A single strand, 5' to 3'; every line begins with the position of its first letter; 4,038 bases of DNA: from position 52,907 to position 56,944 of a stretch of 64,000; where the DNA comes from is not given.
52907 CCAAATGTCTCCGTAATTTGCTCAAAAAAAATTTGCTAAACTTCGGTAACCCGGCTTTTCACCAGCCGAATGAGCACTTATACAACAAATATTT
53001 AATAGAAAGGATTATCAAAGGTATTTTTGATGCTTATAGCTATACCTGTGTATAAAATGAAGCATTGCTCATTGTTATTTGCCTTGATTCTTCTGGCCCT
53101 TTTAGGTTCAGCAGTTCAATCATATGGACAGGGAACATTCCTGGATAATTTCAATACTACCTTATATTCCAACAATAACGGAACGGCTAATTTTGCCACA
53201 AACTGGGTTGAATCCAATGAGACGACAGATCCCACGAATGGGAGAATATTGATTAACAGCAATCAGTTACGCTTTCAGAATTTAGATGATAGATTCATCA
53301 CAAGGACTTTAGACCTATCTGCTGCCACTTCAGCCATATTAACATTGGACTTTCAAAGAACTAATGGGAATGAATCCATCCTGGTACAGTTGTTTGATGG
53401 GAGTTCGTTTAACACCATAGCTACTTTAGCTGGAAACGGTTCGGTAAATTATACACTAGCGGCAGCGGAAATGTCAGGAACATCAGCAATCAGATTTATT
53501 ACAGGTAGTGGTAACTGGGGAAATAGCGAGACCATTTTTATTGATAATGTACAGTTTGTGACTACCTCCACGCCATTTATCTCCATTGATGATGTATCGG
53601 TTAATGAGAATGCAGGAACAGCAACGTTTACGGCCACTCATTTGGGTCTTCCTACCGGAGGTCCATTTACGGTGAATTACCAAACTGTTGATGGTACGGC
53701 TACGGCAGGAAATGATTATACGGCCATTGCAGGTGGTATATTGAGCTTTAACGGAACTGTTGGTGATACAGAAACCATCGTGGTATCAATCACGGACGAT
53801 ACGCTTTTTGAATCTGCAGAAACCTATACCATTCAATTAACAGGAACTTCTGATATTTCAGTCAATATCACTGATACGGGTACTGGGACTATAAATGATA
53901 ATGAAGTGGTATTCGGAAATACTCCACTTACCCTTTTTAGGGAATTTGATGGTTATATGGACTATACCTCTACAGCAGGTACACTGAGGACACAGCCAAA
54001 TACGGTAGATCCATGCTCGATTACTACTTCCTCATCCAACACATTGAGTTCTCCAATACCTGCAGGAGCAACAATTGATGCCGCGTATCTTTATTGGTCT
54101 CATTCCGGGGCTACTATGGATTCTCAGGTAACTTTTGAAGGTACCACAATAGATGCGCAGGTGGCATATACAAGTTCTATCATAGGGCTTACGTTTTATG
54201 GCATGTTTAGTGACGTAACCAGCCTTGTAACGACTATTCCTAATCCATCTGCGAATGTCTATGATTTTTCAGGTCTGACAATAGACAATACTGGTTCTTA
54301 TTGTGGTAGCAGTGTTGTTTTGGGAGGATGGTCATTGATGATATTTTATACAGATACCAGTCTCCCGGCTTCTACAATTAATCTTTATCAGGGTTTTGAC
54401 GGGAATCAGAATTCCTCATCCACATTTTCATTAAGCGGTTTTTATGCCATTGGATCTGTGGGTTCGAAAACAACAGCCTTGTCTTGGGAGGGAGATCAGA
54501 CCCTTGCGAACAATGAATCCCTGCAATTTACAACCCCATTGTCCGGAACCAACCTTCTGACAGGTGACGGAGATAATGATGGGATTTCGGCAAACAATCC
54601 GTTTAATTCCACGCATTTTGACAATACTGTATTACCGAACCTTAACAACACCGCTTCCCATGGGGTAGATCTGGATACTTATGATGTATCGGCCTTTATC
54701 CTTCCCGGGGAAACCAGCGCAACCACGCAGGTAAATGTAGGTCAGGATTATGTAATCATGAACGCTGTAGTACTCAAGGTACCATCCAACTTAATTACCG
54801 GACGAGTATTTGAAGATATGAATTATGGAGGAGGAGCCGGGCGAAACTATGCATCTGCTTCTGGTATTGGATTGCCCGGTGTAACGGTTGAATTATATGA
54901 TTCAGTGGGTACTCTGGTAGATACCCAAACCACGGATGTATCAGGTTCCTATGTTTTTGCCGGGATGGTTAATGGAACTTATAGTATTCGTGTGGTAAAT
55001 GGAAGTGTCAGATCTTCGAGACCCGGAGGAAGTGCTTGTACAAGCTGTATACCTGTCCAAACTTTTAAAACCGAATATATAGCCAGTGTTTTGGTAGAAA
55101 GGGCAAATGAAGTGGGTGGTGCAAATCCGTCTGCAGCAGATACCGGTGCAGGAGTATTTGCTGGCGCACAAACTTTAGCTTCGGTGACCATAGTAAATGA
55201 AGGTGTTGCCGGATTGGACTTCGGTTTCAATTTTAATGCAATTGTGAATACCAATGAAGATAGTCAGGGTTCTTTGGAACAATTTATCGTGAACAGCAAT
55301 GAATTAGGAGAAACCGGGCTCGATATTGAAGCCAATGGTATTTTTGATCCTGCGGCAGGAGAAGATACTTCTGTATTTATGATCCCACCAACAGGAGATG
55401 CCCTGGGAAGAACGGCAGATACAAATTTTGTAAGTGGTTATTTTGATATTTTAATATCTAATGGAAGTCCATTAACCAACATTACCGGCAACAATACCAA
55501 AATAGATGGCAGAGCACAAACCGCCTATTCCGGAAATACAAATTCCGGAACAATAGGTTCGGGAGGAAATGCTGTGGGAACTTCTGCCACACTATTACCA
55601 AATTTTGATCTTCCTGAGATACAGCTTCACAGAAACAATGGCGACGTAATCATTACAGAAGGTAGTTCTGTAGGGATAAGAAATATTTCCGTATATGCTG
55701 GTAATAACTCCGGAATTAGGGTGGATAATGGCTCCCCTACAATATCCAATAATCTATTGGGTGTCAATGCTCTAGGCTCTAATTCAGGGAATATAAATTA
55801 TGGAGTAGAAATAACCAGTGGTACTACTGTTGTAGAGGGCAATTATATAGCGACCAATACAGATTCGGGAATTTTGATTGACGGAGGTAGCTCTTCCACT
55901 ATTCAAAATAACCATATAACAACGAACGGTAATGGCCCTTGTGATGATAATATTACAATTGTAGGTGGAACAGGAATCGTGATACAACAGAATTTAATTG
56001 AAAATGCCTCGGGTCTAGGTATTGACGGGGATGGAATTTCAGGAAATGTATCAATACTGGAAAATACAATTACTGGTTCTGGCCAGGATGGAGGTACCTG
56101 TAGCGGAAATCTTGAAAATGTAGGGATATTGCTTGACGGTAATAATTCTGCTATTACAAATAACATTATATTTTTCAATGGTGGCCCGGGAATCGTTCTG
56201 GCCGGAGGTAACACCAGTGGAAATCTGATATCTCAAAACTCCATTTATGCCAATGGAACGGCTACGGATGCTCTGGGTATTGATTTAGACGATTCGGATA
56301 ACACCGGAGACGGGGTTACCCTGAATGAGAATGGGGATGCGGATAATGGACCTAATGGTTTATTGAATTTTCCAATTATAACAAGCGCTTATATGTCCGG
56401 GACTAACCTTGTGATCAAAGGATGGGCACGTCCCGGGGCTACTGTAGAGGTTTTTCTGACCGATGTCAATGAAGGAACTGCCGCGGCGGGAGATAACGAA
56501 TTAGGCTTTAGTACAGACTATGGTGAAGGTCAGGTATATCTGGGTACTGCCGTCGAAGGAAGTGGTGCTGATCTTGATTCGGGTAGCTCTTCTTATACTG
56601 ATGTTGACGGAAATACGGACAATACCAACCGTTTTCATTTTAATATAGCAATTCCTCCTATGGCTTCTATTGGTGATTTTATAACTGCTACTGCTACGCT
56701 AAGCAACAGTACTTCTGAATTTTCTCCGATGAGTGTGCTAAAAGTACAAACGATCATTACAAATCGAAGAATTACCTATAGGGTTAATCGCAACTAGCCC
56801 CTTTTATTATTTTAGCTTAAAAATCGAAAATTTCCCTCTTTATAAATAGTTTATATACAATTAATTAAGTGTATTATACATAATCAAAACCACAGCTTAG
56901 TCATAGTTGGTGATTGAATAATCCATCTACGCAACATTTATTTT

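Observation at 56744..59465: Shared short basic C-terminal tail (T-[IV]-I-T-N-R-[RK]-I-T-[YF]-R-V-N-[RK]-x-stop) on adjacent giant secreted proteins that lack a recognisable T9SS CTD: candidate compact sorting/anchoring signal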

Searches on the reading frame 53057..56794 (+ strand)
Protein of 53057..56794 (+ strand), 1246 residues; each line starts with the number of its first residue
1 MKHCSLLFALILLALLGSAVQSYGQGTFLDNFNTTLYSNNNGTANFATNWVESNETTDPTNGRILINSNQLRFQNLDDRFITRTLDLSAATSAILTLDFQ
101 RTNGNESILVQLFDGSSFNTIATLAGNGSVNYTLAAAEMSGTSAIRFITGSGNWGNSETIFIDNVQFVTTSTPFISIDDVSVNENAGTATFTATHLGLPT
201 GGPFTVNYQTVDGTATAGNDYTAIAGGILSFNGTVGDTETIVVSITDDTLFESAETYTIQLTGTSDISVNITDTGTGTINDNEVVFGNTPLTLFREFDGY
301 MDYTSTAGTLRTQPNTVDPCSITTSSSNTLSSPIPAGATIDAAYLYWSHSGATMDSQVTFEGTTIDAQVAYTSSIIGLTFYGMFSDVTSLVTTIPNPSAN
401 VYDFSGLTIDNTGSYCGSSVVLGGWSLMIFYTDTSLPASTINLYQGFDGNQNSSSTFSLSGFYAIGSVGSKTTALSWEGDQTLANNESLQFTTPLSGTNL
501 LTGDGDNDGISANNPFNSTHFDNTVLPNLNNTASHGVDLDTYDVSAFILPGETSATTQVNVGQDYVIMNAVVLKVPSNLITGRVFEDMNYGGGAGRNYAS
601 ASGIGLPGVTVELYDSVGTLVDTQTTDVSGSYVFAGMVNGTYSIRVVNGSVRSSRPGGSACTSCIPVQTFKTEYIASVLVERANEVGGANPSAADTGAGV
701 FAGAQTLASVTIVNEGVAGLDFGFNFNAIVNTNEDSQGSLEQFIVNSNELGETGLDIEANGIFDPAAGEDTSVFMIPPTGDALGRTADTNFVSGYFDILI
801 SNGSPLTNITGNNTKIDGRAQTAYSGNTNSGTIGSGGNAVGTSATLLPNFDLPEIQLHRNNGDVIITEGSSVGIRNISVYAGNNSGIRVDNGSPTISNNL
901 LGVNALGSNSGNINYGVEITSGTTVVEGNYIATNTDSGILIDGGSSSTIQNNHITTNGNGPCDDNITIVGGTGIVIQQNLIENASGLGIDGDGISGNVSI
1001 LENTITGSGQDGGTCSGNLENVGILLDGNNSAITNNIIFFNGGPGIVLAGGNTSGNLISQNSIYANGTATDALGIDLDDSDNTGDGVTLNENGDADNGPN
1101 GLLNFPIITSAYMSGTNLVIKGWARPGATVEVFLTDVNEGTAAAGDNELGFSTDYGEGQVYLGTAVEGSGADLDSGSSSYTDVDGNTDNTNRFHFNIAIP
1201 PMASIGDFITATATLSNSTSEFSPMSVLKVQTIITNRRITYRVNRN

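Call 8: search_protein_families(library=ncbifam, proteins=[window:53057-56794:+], max_evalue=1)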
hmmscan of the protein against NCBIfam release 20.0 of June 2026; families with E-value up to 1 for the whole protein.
window:53057-56794:+ (1246 aa): 1 family
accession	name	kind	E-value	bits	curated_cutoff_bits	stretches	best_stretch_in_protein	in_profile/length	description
TIGR00845.1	caca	equivalog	2.8e-09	35.4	679.85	1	180-265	404-487/921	sodium/calcium exchanger 1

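Call 9: search_protein_families(library=pfam, proteins=[window:53057-56794:+], max_evalue=1)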
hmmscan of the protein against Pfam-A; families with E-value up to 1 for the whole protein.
window:53057-56794:+ (1246 aa): 6 families
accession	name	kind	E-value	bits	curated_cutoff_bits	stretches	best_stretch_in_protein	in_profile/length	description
PF03160.20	Calx-beta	-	1.7e-14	54.3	27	1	178-267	13-100/119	Calx-beta domain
PF17210.9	SdrD_B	-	1.3e-10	41.9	29.7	1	582-648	5-66/112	SdrD B-like domain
PF13229.12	Beta_helix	-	4.5e-10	39.8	25.9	2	865-1017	4-146/158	Right handed beta helix region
PF13620.12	CarboxypepD_reg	-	4.8e-06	27.3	32.3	1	601-649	9-57/82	Carboxypeptidase regulatory-like domain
PF17802.7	SpaA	-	0.0011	19.6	23.1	1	602-645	12-57/91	Prealbumin-like fold domain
PF11974.14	bMG3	-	0.052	13.9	34.9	1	604-637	26-59/103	Bacterial alpha-2-macroglobulin MG3 domain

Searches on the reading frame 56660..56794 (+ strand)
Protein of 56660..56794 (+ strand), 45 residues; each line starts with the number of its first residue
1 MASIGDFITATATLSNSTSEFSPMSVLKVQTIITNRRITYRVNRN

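Call 19: find_homologous_proteins(query=A2, max_evalue=10)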
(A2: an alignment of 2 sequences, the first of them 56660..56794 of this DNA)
Query A2 (2 sequences): no candidate shares three 5-residue words with the query. No homologue found.

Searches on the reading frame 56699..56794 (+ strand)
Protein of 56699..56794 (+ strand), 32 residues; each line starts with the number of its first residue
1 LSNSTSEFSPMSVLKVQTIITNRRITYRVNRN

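Call 46: search_protein_representatives(alignment_id=A3)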
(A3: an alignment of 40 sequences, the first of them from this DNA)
Query: 40 sequences, 17 profile positions. Proteins with E-value up to 0.001 (for the whole library): 17; up to 1e-10: 0; up to 1e-30: 0. The best 17 are listed.
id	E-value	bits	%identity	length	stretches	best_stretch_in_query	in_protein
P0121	7.3e-06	41.6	-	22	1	1-17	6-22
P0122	6.6e-05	38.5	-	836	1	1-17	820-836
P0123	1.2e-04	37.7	-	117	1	1-17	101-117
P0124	1.6e-04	37.3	-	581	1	1-17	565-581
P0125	1.6e-04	37.3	-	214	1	2-17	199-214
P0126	2.1e-04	37.0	-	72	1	2-17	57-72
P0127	2.4e-04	36.7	-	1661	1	3-17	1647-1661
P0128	2.5e-04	36.7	-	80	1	2-17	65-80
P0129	4.1e-04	36.0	-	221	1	1-17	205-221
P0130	4.3e-04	35.9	-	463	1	1-17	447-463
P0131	5.2e-04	35.7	-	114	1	3-17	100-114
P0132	8.2e-04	35.1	-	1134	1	1-17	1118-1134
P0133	8.2e-04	35.0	-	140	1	1-17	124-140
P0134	8.4e-04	35.0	-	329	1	1-17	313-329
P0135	8.8e-04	34.9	-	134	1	1-16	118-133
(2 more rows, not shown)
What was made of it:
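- All 17 hits with E<=1e-3 among 1.84 billion representative proteins end at the C-terminus (call 46).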

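Call 47: search_solved_structures(query=A3, max_evalue=10, show_alignments=3)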
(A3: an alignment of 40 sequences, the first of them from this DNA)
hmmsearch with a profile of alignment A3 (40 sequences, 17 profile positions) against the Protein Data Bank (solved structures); distinct sequences matched with E-value up to 10: 0.
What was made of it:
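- Tried and rejected: A PDB sequence search with the tail profile gave 0 hits at E<=10 (call 47).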
